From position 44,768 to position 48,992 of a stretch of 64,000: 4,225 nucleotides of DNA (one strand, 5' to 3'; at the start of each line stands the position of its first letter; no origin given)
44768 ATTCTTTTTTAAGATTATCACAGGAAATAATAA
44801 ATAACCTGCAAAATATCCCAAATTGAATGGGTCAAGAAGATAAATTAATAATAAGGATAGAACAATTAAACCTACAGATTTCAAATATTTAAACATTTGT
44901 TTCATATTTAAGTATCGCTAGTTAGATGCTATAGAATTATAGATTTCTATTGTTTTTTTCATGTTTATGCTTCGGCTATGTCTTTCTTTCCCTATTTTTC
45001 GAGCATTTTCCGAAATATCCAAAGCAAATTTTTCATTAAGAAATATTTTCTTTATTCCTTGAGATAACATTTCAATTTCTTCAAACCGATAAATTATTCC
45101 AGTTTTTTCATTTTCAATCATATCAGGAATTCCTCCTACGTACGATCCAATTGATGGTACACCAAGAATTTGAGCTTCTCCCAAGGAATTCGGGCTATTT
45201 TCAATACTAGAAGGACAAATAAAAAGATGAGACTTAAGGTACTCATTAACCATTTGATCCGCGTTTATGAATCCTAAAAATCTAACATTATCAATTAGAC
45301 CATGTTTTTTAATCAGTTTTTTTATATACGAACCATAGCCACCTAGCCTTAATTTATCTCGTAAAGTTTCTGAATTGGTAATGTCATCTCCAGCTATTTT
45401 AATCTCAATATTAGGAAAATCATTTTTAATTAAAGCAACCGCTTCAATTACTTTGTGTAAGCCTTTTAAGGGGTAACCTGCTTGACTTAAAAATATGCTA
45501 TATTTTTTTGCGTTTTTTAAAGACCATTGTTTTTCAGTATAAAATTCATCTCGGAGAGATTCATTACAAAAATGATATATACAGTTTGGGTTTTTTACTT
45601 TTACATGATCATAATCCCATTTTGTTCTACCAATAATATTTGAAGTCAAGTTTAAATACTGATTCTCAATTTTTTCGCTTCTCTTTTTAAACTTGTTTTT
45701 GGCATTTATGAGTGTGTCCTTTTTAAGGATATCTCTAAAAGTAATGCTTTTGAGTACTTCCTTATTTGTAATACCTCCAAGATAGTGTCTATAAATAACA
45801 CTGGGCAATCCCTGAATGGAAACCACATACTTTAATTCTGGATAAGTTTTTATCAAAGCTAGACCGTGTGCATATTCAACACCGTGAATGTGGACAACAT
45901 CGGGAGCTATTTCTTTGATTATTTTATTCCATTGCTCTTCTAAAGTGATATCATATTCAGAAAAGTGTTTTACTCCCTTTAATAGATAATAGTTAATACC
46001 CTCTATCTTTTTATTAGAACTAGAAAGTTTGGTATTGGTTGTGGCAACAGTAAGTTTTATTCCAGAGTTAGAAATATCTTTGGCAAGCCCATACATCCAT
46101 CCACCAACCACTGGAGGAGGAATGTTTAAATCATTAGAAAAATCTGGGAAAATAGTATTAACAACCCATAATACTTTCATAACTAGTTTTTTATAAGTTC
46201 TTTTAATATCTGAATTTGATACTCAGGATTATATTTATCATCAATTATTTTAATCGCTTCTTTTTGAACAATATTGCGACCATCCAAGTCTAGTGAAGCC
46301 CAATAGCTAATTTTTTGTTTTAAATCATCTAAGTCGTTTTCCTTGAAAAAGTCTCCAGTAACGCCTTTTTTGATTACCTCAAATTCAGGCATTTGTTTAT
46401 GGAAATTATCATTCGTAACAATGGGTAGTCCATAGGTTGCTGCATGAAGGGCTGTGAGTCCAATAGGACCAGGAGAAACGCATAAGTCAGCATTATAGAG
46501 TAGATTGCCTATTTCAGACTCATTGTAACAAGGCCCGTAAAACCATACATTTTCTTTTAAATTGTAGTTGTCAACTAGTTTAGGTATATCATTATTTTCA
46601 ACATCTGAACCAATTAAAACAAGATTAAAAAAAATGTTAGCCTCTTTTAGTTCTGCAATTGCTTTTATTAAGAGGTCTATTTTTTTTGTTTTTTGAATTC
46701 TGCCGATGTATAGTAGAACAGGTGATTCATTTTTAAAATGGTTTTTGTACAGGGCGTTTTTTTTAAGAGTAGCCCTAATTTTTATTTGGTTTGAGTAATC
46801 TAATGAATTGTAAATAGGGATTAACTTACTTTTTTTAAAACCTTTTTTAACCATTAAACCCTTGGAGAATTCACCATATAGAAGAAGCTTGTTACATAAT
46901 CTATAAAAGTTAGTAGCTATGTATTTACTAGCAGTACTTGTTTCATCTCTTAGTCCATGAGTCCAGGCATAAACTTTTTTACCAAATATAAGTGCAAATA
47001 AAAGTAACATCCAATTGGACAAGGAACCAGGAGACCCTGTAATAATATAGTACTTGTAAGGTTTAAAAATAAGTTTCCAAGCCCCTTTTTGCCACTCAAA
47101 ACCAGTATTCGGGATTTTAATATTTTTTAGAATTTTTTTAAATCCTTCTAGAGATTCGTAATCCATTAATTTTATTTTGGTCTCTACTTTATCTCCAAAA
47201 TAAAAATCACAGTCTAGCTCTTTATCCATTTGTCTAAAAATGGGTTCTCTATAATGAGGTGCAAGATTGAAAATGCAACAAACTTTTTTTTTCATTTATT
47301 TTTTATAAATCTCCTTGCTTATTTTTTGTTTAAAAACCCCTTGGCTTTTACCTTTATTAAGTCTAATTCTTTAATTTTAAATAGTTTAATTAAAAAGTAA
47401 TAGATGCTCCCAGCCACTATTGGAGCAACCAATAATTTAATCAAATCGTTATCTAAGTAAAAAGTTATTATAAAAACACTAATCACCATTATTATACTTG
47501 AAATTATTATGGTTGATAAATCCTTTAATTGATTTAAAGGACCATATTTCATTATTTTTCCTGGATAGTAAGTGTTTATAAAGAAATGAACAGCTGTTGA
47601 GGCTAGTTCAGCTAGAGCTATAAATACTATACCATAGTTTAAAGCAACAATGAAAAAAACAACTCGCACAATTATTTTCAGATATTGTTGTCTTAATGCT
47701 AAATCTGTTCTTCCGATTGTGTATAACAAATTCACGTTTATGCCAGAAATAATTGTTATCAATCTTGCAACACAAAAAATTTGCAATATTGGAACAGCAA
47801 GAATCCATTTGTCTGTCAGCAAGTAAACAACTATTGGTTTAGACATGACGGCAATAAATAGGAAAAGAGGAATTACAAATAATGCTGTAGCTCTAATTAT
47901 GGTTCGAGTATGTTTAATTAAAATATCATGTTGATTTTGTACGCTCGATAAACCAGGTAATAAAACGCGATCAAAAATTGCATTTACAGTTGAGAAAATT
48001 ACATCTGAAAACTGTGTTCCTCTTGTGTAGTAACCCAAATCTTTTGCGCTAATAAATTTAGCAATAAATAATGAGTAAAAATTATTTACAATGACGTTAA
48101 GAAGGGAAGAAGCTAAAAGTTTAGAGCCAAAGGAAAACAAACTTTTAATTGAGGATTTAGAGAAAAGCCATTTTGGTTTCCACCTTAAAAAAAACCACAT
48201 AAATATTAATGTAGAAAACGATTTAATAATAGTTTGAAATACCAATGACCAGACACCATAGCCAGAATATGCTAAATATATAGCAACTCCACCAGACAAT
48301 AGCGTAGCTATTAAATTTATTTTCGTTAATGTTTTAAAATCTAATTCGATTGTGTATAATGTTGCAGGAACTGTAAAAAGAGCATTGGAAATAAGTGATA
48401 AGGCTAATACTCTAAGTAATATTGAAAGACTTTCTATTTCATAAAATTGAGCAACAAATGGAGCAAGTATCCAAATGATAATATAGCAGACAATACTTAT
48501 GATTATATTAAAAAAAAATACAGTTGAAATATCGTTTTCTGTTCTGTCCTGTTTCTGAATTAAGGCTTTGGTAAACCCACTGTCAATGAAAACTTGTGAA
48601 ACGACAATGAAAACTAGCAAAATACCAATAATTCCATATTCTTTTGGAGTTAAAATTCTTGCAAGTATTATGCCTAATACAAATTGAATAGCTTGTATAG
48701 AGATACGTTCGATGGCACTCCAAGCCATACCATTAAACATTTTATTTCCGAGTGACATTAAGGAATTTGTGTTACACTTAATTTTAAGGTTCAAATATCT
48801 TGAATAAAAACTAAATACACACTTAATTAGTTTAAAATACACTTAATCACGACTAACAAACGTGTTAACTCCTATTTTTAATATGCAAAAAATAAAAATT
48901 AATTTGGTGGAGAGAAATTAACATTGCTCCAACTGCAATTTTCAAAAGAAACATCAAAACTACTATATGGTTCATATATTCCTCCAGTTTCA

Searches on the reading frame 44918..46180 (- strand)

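Call 8: search_protein_families(library=pfam, proteins=[window:44918-46180:-], max_evalue=0.00001)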
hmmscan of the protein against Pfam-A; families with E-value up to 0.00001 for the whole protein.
window:44918-46180:- (420 aa): 3 families
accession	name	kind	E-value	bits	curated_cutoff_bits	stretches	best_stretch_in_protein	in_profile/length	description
PF00534.26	Glycos_transf_1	-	3.6e-31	108.4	26.4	1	220-395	9-171/172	Glycosyl transferases group 1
PF13692.12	Glyco_trans_1_4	-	5.7e-19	69.2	27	1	229-379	5-139/142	Glycosyl transferases group 1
PF13477.12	Glyco_trans_4_2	-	1.2e-06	29.2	23.4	1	32-126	16-110/139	Glycosyl transferase 4-like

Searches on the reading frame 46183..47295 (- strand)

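Call 8: search_protein_families(library=pfam, proteins=[window:46183-47295:-], max_evalue=0.00001)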
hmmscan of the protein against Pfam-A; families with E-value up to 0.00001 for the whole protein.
window:46183-47295:- (370 aa): 2 families
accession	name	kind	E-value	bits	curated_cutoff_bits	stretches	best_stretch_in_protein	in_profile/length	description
PF00534.26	Glycos_transf_1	-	5.8e-24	85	26.4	1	184-338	8-160/172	Glycosyl transferases group 1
PF13692.12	Glyco_trans_1_4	-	8.8e-18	65.4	27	1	192-330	2-137/142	Glycosyl transferases group 1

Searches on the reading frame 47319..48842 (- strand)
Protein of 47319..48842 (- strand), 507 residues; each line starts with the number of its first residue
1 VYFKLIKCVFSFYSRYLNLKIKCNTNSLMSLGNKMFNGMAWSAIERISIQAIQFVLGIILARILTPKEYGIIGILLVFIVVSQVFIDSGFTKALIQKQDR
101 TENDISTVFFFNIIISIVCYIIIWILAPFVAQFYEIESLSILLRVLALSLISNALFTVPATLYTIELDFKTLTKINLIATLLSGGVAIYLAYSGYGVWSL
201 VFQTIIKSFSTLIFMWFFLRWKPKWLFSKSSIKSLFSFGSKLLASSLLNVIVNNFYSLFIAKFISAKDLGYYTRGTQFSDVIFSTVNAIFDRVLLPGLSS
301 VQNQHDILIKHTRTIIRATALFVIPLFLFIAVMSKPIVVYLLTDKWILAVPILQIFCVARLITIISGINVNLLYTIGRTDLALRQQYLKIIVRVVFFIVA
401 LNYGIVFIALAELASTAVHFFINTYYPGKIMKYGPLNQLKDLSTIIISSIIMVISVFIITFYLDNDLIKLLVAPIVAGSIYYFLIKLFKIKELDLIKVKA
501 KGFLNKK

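Call 8: search_protein_families(library=pfam, proteins=[window:47319-48842:-], max_evalue=0.00001)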
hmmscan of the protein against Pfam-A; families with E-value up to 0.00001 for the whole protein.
window:47319-48842:- (507 aa): 2 families
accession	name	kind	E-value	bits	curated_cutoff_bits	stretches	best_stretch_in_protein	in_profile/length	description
PF13440.11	Polysacc_synt_3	-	6.2e-90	301.8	23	1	59-351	1-293/293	Polysaccharide biosynthesis protein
PF01943.22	Polysacc_synt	-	1e-33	117.4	28.2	1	38-301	4-273/274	Polysaccharide biosynthesis protein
